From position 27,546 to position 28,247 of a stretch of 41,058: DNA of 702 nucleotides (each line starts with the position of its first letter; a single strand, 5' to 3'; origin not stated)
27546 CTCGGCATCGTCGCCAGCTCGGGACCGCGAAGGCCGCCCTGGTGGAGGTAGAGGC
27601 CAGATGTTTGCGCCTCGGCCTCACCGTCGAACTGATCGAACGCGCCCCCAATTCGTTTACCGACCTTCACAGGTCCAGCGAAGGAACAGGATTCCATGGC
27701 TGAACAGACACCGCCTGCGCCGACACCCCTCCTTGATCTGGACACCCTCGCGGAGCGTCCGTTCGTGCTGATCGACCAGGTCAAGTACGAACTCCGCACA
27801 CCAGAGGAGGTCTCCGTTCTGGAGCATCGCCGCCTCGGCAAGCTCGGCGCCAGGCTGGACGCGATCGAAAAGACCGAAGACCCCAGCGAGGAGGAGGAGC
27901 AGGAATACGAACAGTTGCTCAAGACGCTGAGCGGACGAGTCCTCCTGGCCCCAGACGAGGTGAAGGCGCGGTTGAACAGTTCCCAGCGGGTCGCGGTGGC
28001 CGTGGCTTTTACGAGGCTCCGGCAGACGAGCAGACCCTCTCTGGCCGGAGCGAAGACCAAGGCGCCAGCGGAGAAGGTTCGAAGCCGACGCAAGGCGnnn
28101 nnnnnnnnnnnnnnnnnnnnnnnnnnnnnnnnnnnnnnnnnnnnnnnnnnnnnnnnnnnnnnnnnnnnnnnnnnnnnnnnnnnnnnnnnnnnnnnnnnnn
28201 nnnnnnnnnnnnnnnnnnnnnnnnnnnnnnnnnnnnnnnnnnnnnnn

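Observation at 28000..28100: A candidate programmed -1 frameshift joins the two tail chaperone ORFs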

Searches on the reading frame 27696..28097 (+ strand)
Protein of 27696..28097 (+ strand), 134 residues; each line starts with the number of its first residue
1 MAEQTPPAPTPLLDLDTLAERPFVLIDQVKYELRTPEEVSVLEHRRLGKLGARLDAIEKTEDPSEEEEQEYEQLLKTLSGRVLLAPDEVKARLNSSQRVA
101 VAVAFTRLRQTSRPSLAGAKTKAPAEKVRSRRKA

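Call 4: search_protein_families(library=pfam, proteins=[window:27696-28097:+], max_evalue=0.01)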
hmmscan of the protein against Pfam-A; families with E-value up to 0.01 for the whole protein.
window:27696-28097:+ (134 aa): 0 families

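Call 5: search_protein_families(library=phrogs, proteins=[window:27696-28097:+], max_evalue=0.01)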
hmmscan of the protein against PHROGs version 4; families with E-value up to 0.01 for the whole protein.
window:27696-28097:+ (134 aa): 0 families

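Call 8: search_dna_similar(query=window:27696-28097:+, collection=phages, mode=protein, max_evalue=0.01)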
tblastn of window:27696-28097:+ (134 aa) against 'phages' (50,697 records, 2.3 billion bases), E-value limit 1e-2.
Records with a match: 2; places in all: 2; records where one place covers at least 80% of the query: 0.
Best place of each record, by identity: <60% 2.
By first word of the organism name: Sinorhizobium 2.
By host as written in the record: Sinorhizobium meliloti NRRL L-50 2.
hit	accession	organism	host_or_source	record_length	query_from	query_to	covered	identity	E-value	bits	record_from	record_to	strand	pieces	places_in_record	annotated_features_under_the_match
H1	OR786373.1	Sinorhizobium phage Aussie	Sinorhizobium meliloti NRRL L-50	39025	20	108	66%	30.0%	9e-4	44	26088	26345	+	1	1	hypothetical protein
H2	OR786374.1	Sinorhizobium phage StopSmel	Sinorhizobium meliloti NRRL L-50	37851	20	108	66%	30.0%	3e-3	42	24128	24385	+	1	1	hypothetical protein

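Call 9: find_homologous_proteins(query=window:27696-28097:+, max_evalue=0.001)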
Query window:27696-28097:+ (134 aa): 7 proteins with E <= 0.001 among 55 candidates.
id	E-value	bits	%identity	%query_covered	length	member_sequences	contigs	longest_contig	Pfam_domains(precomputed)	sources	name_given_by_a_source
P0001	1.3e-75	269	100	100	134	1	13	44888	-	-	-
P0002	8.7e-57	208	100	78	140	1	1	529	-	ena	-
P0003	1.1e-51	192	74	100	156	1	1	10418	-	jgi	jgi:hypothetical protein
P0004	1.3e-50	188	73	99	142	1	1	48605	-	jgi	jgi:hypothetical protein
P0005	7.4e-50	186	73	95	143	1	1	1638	-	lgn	-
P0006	6.7e-15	73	45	78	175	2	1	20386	-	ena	-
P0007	5.7e-11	61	45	77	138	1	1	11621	-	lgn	-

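Call 10: find_encoding_contigs(protein=P0004, flank=3000, max_places=3)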
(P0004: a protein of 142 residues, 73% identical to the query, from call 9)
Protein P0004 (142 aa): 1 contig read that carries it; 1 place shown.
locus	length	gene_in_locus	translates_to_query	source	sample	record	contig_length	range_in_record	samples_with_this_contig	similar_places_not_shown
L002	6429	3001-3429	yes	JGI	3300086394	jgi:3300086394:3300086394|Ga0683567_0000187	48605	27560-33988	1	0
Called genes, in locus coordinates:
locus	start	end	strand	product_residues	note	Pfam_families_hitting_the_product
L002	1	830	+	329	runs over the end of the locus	PF03864:Phage_cap_E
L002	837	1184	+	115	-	PF05354:Phage_attach (weak)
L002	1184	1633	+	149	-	-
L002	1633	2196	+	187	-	PF06763:Minor_tail_Z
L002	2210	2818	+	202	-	-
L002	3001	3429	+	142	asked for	-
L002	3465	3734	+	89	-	-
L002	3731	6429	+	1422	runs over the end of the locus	PF10145:PhageMin_Tail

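Call 11: find_encoding_contigs(protein=P0003, flank=3000, max_places=3)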
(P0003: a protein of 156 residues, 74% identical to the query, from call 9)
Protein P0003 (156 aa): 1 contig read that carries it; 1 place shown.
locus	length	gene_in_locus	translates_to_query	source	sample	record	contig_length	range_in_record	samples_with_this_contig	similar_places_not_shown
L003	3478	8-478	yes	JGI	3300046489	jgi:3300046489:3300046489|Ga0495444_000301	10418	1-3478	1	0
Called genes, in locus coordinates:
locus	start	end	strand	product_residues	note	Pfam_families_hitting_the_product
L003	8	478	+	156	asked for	-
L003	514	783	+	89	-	-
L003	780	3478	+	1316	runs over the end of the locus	-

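Call 12: find_encoding_contigs(protein=P0006, flank=3000, max_places=3)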
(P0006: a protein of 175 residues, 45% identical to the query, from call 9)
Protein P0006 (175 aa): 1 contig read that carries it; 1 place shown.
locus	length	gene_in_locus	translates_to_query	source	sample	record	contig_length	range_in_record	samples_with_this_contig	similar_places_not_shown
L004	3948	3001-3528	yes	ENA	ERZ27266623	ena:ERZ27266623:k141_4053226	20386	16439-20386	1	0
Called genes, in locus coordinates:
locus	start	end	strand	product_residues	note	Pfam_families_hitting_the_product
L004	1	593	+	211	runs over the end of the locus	-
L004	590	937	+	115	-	-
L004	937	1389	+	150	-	-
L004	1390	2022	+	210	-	PF06763:Minor_tail_Z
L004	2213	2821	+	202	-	-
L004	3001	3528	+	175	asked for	-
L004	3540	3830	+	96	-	-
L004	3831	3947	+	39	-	?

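Call 13: find_encoding_contigs(protein=P0007, flank=3000, max_places=3)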
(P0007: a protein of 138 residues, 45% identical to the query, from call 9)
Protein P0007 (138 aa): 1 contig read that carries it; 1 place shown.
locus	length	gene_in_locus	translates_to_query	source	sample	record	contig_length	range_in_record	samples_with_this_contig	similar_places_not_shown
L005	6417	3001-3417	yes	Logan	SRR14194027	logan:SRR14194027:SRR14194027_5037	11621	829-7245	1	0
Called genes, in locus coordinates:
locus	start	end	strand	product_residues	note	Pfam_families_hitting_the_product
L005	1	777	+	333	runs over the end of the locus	PF03864:Phage_cap_E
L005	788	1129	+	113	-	PF05354:Phage_attach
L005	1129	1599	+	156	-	-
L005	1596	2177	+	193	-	PF06763:Minor_tail_Z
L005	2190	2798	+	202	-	-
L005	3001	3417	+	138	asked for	-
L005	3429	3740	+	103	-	-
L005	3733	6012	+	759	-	-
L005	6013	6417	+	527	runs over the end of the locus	-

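Call 14: find_encoding_contigs(protein=P0005, flank=3000, max_places=3)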
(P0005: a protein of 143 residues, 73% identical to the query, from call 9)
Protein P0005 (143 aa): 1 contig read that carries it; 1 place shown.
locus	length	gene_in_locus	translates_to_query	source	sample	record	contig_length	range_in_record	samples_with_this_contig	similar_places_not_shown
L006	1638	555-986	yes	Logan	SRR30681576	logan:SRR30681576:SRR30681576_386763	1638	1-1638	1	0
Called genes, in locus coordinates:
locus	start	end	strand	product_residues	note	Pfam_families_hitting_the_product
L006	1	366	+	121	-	?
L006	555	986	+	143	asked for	-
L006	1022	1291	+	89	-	-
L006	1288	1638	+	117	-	?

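Call 35: get_annotated_region(hit=H1, flank=2500)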
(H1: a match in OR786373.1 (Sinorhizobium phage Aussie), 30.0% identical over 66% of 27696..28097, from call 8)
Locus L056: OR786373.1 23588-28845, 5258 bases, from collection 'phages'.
description: Sinorhizobium phage Aussie, complete genome.
organism: Sinorhizobium phage Aussie (NCBI taxid 2981546)
taxonomy: Viruses; Duplodnaviria; Heunggongvirae; Uroviricota; Caudoviricetes
host: Sinorhizobium meliloti NRRL L-50; source: soil; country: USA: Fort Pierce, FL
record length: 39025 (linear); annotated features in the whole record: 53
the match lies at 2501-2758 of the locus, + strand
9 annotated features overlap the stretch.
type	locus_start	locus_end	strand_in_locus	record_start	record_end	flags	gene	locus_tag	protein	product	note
CDS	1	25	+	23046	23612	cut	-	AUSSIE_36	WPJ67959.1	head-to-tail adaptor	-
CDS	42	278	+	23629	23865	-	-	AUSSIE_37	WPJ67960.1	hypothetical protein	-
CDS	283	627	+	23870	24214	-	-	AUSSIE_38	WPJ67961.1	head-to-tail stopper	-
CDS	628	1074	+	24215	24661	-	-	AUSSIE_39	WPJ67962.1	morphogenesis protein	-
CDS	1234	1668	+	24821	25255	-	-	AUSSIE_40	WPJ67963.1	tail terminator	-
CDS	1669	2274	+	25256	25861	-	-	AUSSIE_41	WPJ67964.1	major tail protein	-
CDS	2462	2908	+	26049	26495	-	-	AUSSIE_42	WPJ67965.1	hypothetical protein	-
CDS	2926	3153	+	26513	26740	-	-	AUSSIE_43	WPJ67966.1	hypothetical protein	-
CDS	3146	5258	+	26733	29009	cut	-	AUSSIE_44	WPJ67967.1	tape measure protein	-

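Call 47: search_solved_structures(query=A4, max_evalue=1)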
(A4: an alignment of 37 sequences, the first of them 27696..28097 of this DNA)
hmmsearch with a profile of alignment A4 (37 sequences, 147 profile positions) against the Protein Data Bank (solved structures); distinct sequences matched with E-value up to 1: 1.
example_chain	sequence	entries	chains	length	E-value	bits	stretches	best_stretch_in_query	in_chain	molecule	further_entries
8c4z_A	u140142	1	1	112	0.36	14.3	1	63-100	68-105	Extracellular serine proteinase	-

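Call 48: search_protein_families(library=ncbifam, proteins=[window:27696-28097:+], max_evalue=0.1)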
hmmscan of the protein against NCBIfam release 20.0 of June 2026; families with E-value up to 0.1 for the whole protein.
window:27696-28097:+ (134 aa): 0 families

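Call 52: search_protein_families(library=phrogs, alignment_id=A4, max_evalue=0.01)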
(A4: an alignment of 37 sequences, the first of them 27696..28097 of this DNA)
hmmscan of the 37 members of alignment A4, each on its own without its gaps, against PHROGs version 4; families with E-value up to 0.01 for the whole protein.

A. member 1, window:27696-28097:+ (134 aa): 0 families

B. families by the number of members that match (of 37 scanned): 1 family
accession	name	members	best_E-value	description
phrog_893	-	1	0.00026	-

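Call 53: search_protein_families(library=pfam, alignment_id=A4, max_evalue=0.01)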
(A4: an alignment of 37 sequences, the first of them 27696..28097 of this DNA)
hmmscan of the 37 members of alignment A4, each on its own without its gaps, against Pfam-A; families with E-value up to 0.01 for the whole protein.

A. member 1, window:27696-28097:+ (134 aa): 0 families

B. families by the number of members that match (of 37 scanned): 3 families
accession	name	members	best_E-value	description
PF19585.4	DUF6092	1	0.0044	Family of unknown function (DUF6092)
PF19111.5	DUF5798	1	0.0066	Family of unknown function (DUF5798)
PF25213.1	HVO_A0261_N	1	0.008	HVO_A0261 N-terminal domain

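Call 65: search_protein_representatives(alignment_id=A4)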
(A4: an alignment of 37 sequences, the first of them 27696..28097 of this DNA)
Query: 37 sequences, 147 profile positions. Proteins with E-value up to 0.001 (for the whole library): 2515; up to 1e-10: 1635; up to 1e-30: 144. The best 150 are listed.
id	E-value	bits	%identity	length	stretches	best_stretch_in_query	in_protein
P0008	1.5e-44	168.1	-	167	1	1-145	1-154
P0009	2.1e-42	161.1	-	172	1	4-147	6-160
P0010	5.7e-40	153.2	-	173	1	1-147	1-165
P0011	1.2e-39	152.3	-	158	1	1-147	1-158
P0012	1.3e-39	152.1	-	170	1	4-147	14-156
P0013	1.6e-39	151.8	-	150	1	1-147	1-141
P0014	4.1e-39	150.5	-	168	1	1-147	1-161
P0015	4.4e-39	150.4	-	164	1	1-147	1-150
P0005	7.1e-39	149.7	-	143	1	1-131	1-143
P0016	9.4e-39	149.3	-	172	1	4-147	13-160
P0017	1.1e-38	149.1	-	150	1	1-146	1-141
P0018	1.2e-38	148.9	-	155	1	1-147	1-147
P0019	4.3e-38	147.2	-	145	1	1-147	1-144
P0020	5.7e-38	146.8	-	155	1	1-147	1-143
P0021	9.6e-38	146.0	-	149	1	1-147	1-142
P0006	1.2e-36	142.5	-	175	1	1-146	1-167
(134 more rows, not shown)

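Call 73: predict_structure(alignment_id=A4)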
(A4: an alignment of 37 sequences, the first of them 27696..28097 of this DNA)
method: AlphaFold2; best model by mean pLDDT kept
length: 134 residues; sequences in the alignment: 37
mean_pLDDT: 79.6   pTM: 0.62
mean pLDDT of the five models: 79.6, 76.3, 75.2, 74.6, 70.1
residues with pLDDT >= 90: 68; 70-90: 26; 50-70: 23; < 50: 17
segments of 3 or more residues with pLDDT < 50: 115-129
pLDDT, mean of each block of 10 residues (from residue 1): 63 63 90 89 89 92 94 94 94 93 88 53 47 49
secondary structure, 60 per line:
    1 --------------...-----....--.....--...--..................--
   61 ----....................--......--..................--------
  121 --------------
elements in order: E23-26 E29-33 H41-58 H65-82 H87-92 H95-112

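Call 75: fold_search(model_id=the predicted structure, library=pdb)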
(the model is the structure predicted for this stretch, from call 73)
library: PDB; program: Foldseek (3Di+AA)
matches with E <= 10: 187; with E <= 0.001: 0
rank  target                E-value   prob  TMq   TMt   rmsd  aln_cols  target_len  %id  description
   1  6ppb_7                5.4e-01  0.06  0.16  0.09  15.8       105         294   19  Kaposi's sarcoma-associated herpesvirus (KSHV), C5 portal vertex structure (released 2019-09-11)
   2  6ppd_7                5.8e-01  0.06  0.16  0.08  15.7       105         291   19  Kaposi's sarcoma-associated herpesvirus (KSHV), C1 penton vertex register, CATC-absent structure (released 2019-09-11)
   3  4ilu                  1.0e+00  0.30  0.32  0.27  12.1       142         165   11  Crystal structure of Mycobacterium tuberculosis CarD (released 2013-10-30)
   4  1ez3_A                1.1e+00  0.15  0.22  0.23  12.0        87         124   14  CRYSTAL STRUCTURE OF THE NEURONAL T-SNARE SYNTAXIN-1A (released 2000-06-07)
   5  1ez3_B                1.1e+00  0.15  0.22  0.23  12.0        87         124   14  CRYSTAL STRUCTURE OF THE NEURONAL T-SNARE SYNTAXIN-1A (released 2000-06-07)
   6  4mfr                  1.1e+00  0.28  0.32  0.27  12.5       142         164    9  Crystal structure of Mycobacterium tuberculosis CarD (released 2013-11-06)
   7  1s94_B                1.5e+00  0.14  0.22  0.24  12.6        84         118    8  Crystal structure of the Habc domain of neuronal syntaxin from the squid Loligo pealei (released 2004-05-11)
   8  1jra_A                1.5e+00  0.13  0.20  0.24   7.7        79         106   13  Crystal Structure of Erv2p (released 2001-12-28)
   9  3c98_B                1.5e+00  0.12  0.22  0.14  12.1        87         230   14  Revised structure of the munc18a-syntaxin1 complex (released 2008-03-25)
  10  4jeu_B                1.6e+00  0.12  0.21  0.14  12.0        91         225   13  Crystal Structure of Munc18a and Syntaxin1 with native N-terminus complex (released 2013-07-17)
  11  1wr6_C                1.7e+00  0.07  0.18  0.24  11.4        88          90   15  Crystal structure of GGA3 GAT domain in complex with ubiquitin (released 2005-06-28)
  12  5mmj_t                1.9e+00  0.14  0.23  0.28   8.2        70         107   20  Structure of the small subunit of the chloroplast ribosome (released 2017-01-11)
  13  3o55                  2.0e+00  0.13  0.24  0.27   8.6        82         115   18  Crystal structure of human FAD-linked augmenter of liver regeneration (ALR) (released 2011-04-13)
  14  7udc_B                2.0e+00  0.13  0.23  0.15  13.7        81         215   12  cryo-EM structures of a synaptobrevin-Munc18-1-syntaxin-1 complex class1 (released 2022-04-06)
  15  3w4y_B                2.1e+00  0.13  0.23  0.25  10.1        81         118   15  Crystal structure of yeast Erv1 core (released 2013-03-20)
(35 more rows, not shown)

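Call 78: fold_search(model_id=the predicted structure, library=viral)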
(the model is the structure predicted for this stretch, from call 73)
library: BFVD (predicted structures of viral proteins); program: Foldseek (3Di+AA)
matches with E <= 10: 483; with E <= 0.001: 1
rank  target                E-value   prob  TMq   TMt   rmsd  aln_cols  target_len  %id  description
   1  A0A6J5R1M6            1.3e-05  1.00  0.62  0.70   4.1       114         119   25  Tail assembly chaperone [uncultured Caudovirales phage]
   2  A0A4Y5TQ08            1.2e-03  1.00  0.48  0.43   9.1       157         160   15  (no name in the UniProt tables at hand)
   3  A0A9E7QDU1            1.1e-02  1.00  0.50  0.45   4.4       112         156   13  (no name in the UniProt tables at hand)
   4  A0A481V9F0            1.3e-02  0.99  0.41  0.38  13.1       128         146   12  Tail assembly chaperone [Halobacterium phage ChaoS9]
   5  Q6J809                1.5e-02  0.94  0.36  0.34   9.5       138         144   16  Pas22 [Actinoplanes phage phiAsp2]
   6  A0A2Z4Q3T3            2.7e-02  0.99  0.47  0.53   4.9       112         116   12  (no name in the UniProt tables at hand)
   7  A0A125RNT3            2.9e-02  0.99  0.44  0.45   6.2       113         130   15  (no name in the UniProt tables at hand)
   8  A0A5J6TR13            4.7e-02  0.82  0.35  0.17  10.3       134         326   13  (no name in the UniProt tables at hand)
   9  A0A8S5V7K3            5.3e-02  0.95  0.39  0.44   5.4        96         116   16  Uncharacterized protein [Myoviridae sp. ctCpP1]
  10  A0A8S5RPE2            6.3e-02  0.96  0.39  0.32   5.8       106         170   12  Uncharacterized protein [virus sp. ctoYX9]
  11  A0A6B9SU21            6.7e-02  0.97  0.42  0.42   5.8        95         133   13  (no name in the UniProt tables at hand)
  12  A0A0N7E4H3            7.6e-02  0.94  0.44  0.25   7.7       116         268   11  Tail assembly chaperone [Mycobacterium phage Phlei]
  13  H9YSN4                1.3e-01  0.89  0.38  0.43   4.6        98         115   17  (no name in the UniProt tables at hand)
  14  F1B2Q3                1.4e-01  0.60  0.34  0.32  16.9       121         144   13  (no name in the UniProt tables at hand)
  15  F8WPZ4                1.5e-01  0.87  0.43  0.44   6.6       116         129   12  (no name in the UniProt tables at hand)
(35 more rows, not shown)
